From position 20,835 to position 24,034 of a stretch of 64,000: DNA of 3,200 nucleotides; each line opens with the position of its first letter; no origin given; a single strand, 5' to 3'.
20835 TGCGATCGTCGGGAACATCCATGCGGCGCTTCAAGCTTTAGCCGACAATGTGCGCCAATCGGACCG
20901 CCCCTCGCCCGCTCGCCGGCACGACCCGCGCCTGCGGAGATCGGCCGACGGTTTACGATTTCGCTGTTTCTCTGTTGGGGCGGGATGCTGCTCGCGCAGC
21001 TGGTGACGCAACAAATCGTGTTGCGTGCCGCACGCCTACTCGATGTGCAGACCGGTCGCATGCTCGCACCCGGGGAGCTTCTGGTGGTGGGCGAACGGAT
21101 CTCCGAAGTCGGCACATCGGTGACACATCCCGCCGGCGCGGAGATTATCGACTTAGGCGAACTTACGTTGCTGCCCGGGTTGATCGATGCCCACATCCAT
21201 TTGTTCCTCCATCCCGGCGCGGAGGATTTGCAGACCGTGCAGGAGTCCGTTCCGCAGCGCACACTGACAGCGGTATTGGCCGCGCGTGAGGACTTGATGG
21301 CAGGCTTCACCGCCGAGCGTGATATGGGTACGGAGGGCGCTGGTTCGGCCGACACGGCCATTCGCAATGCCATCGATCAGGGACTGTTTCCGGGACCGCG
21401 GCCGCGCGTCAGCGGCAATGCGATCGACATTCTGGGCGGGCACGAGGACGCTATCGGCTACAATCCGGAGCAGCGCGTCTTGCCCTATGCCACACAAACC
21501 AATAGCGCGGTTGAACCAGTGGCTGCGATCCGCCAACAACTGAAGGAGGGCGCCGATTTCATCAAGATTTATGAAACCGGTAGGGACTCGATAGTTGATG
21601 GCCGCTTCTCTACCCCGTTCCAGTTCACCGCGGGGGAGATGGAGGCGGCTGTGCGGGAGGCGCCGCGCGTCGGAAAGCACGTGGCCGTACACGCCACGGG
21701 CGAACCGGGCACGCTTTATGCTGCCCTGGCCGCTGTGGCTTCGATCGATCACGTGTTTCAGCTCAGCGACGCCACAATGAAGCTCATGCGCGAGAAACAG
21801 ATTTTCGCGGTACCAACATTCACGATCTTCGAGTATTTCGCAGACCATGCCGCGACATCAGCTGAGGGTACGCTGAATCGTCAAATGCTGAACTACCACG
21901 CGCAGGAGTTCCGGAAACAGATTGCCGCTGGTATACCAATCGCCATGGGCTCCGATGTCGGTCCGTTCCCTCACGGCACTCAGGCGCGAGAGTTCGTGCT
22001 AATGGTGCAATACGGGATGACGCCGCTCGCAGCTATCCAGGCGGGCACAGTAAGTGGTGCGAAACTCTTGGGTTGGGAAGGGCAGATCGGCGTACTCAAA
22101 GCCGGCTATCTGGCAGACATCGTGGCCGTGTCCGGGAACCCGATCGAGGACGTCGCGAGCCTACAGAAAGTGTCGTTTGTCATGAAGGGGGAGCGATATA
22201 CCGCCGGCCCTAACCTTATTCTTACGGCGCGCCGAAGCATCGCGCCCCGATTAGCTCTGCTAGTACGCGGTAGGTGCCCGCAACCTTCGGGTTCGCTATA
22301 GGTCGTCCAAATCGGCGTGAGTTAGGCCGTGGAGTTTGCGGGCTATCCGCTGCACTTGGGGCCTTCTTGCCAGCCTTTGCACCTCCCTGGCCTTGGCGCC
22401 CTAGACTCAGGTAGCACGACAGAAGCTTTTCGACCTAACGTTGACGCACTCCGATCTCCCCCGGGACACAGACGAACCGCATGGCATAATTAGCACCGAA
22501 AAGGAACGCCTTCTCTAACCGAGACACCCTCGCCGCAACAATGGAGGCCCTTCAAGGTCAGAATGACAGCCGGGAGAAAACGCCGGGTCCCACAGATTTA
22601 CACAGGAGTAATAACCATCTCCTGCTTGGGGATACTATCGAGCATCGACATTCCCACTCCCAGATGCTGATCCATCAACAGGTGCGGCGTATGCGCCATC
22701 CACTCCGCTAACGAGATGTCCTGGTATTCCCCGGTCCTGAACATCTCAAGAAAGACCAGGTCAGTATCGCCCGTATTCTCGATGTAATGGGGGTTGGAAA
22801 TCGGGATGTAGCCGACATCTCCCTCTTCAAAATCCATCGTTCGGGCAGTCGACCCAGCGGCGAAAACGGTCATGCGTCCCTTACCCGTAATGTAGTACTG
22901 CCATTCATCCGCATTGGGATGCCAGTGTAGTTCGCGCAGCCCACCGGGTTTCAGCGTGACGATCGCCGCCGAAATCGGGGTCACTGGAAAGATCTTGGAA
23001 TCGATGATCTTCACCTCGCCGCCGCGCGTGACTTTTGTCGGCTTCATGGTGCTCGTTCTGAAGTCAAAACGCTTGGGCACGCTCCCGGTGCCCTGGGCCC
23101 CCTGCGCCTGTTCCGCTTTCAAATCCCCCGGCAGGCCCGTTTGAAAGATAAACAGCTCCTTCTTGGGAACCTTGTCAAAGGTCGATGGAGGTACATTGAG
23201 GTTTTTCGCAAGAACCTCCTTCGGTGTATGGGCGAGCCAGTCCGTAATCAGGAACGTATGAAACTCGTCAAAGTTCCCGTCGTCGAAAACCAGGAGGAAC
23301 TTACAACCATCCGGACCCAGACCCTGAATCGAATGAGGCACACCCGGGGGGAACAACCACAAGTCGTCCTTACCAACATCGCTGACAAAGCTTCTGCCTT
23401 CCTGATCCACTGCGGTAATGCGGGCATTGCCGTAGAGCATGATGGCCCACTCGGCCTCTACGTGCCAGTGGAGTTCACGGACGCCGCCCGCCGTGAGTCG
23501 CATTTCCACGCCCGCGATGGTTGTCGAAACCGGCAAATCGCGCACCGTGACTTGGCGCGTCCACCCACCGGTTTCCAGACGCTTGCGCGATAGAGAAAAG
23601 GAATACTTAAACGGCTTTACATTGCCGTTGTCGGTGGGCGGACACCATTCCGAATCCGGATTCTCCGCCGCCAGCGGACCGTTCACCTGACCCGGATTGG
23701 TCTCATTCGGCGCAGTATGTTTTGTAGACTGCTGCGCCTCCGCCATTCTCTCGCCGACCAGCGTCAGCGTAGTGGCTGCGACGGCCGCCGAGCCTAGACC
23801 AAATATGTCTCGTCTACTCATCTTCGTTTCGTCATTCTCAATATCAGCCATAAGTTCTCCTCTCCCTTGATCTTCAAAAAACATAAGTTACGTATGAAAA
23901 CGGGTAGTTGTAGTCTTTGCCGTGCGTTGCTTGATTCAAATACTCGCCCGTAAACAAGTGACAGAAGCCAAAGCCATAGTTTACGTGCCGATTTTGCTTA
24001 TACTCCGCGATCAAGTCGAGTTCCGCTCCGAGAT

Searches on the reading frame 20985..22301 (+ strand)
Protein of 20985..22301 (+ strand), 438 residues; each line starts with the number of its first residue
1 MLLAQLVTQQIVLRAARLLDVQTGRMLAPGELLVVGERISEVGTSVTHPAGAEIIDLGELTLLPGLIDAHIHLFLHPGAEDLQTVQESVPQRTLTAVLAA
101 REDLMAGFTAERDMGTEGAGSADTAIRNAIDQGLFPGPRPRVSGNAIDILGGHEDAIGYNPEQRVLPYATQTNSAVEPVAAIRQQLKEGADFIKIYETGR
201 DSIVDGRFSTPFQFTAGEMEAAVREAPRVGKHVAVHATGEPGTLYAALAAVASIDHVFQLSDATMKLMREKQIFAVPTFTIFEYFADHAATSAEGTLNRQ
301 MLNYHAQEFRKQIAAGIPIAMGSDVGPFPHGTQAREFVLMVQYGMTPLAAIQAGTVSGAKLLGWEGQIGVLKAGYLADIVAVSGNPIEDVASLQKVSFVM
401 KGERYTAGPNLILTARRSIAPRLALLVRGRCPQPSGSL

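Call 9: search_protein_families(library=pfam, proteins=[window:20985-22301:+], max_evalue=0.01)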
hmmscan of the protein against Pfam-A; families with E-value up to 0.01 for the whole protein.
window:20985-22301:+ (438 aa): 2 families
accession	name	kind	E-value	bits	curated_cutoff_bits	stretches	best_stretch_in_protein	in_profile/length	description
PF01979.26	Amidohydro_1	-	1.1e-39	137.1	25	1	61-400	1-339/345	Amidohydrolase family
PF07969.17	Amidohydro_3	-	1.3e-13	51.7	29.7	2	213-388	258-450/472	Amidohydrolase family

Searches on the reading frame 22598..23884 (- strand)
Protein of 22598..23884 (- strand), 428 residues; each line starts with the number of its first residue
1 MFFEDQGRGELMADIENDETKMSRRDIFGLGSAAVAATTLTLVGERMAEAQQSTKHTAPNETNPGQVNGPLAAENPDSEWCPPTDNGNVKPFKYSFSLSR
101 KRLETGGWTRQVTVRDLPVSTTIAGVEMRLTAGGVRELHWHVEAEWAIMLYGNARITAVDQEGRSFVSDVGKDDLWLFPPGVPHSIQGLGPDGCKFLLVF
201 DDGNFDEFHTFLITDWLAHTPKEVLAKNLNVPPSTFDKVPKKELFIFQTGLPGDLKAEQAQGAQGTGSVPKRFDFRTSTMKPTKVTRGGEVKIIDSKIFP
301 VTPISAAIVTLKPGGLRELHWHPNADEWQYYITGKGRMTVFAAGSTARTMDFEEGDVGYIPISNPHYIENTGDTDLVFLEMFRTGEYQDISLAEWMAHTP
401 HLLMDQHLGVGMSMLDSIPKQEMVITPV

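Call 9: search_protein_families(library=pfam, proteins=[window:22598-23884:-], max_evalue=0.01)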
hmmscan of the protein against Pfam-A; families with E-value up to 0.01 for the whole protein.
window:22598-23884:- (428 aa): 6 families
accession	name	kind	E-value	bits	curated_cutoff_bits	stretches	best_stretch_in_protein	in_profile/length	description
PF00190.28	Cupin_1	-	2.5e-45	154.2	22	2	282-399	8-133/151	Cupin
PF07883.17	Cupin_2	-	2.2e-23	82.2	27.2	2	308-381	2-69/70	Cupin domain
PF14667.12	Polysacc_synt_C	-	0.00017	22.1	28.7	1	307-379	21-96/111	Polysaccharide biosynthesis C-terminal domain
PF02311.25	AraC_binding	-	0.00027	21.1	21.1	0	137-192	17-67/135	AraC-like ligand binding domain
PF05899.18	Cupin_3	-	0.0015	18.6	23.5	0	320-361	20-57/74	EutQ-like cupin domain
PF01050.24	MannoseP_isomer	-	0.0027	18.3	23.6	0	308-387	32-105/116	Mannose-6-phosphate isomerase C-terminal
